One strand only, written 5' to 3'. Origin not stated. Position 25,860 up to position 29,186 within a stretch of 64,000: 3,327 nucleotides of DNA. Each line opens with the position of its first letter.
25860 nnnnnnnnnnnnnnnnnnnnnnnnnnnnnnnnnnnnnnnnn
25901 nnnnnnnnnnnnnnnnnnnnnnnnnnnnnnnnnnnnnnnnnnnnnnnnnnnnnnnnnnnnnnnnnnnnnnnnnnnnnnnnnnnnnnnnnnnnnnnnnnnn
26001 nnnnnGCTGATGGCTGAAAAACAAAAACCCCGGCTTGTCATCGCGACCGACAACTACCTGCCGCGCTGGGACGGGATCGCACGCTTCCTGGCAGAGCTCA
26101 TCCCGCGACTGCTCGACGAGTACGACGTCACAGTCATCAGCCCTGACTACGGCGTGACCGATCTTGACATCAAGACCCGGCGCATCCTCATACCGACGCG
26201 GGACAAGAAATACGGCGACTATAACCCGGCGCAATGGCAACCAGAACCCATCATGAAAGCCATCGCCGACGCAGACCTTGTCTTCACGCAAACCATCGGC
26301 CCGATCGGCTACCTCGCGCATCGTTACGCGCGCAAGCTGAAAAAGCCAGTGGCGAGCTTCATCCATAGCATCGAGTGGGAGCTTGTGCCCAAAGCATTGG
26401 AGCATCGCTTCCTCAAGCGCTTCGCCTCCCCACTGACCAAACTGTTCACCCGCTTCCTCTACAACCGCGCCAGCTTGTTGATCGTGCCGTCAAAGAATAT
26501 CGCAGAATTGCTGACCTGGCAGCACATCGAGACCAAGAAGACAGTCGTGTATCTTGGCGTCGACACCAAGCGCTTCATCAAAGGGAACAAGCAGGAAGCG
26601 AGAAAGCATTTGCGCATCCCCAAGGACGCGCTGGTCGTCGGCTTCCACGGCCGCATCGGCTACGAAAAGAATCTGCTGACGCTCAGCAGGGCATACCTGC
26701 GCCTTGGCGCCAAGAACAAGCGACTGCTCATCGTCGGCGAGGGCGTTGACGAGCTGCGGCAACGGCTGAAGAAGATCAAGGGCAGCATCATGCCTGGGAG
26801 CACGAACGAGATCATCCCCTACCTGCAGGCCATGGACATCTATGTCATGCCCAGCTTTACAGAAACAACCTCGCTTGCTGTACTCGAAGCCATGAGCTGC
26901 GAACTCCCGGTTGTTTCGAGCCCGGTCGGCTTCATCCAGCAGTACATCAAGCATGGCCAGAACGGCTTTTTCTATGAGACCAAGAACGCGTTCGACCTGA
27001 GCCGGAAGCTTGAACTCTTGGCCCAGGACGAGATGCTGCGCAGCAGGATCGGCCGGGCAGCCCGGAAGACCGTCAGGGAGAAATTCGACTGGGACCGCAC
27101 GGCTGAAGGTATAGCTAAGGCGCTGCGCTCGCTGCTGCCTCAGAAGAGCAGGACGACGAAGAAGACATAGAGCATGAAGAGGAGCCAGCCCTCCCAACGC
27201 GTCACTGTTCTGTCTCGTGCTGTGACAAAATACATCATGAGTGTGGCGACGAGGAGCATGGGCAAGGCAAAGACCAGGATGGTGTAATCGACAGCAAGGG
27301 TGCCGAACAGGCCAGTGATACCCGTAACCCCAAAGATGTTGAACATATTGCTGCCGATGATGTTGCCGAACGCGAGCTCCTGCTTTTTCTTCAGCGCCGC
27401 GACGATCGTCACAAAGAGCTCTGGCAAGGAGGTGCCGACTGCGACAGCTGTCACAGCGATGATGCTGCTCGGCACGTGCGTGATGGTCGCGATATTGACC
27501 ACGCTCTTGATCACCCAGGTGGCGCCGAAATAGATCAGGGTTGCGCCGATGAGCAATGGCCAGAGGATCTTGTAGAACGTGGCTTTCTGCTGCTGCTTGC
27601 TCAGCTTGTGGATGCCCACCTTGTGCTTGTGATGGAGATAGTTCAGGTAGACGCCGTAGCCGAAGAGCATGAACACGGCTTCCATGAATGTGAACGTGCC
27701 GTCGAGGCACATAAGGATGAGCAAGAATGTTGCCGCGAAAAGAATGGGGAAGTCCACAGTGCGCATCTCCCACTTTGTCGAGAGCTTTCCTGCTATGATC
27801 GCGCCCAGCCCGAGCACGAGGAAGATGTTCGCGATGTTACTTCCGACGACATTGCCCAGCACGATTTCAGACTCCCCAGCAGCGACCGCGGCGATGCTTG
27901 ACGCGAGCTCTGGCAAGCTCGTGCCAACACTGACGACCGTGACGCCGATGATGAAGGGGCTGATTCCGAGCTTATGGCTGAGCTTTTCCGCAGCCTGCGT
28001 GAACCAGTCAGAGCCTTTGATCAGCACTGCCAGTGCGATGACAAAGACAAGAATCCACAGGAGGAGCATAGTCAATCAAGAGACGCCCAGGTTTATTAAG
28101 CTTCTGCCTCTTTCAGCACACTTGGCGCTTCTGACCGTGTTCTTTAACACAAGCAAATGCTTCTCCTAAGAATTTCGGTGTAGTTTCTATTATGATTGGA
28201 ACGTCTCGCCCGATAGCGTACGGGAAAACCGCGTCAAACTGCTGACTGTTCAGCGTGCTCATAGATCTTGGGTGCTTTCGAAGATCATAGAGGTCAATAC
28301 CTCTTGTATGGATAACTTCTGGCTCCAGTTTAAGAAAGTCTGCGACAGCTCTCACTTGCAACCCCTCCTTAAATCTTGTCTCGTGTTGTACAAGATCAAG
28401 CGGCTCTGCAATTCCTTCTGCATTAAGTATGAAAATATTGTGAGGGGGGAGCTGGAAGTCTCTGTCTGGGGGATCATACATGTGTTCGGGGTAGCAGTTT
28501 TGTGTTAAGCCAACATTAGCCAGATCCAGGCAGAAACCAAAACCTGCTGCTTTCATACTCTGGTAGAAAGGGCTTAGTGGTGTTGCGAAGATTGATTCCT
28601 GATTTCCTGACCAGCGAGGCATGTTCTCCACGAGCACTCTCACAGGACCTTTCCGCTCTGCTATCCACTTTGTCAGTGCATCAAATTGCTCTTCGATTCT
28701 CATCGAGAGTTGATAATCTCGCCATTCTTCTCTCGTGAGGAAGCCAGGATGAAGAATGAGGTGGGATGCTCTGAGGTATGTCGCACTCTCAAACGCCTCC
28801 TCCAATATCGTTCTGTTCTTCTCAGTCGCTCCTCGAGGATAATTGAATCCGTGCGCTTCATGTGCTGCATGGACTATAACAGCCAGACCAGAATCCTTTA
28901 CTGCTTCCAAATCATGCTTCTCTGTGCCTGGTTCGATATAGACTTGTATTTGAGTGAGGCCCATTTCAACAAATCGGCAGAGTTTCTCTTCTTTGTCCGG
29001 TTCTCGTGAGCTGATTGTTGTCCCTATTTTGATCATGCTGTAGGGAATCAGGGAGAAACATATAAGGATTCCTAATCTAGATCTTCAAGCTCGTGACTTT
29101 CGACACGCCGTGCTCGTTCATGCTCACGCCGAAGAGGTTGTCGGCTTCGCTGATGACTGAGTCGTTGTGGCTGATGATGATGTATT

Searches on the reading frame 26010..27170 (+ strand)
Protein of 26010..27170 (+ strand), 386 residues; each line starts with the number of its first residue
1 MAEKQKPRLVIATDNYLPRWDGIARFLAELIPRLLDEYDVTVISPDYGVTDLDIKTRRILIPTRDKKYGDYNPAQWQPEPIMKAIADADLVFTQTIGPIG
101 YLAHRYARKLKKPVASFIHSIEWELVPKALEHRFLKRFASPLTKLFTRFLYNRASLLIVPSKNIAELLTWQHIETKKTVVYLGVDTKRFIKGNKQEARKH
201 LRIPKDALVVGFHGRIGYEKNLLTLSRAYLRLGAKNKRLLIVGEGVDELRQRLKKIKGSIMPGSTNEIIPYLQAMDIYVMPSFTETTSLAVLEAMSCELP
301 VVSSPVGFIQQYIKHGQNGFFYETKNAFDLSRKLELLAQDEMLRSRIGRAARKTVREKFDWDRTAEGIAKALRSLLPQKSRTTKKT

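Call 53: search_protein_families(library=pfam, proteins=[window:26010-27170:+], max_evalue=0.001)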
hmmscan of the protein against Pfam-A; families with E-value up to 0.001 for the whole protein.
window:26010-27170:+ (386 aa): 5 families
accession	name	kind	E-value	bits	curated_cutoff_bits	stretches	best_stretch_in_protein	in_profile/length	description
PF00534.26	Glycos_transf_1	-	1.6e-30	106.4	26.4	1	194-353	2-171/172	Glycosyl transferases group 1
PF13692.12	Glyco_trans_1_4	-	3.3e-27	95.9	27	1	209-340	3-142/142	Glycosyl transferases group 1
PF13439.12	Glyco_transf_4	-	2.1e-18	67.4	28.5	1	21-188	2-170/170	Glycosyltransferase Family 4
PF13579.12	Glyco_trans_4_4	-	1.3e-08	35.8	29.7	1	22-180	2-154/158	Glycosyl transferase 4-like domain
PF13524.12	Glyco_trans_1_2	-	9.1e-08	32.6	25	1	286-367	62-141/144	Glycosyl transferase-like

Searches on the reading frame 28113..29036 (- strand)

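Call 53: search_protein_families(library=pfam, proteins=[window:28113-29036:-], max_evalue=0.001)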
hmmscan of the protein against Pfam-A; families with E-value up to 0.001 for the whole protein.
window:28113-29036:- (307 aa): 1 family
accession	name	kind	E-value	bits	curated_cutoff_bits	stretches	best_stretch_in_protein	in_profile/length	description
PF01261.30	AP_endonuc_2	-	6.7e-09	36.2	31.1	1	43-176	34-163/249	Xylose isomerase-like TIM barrel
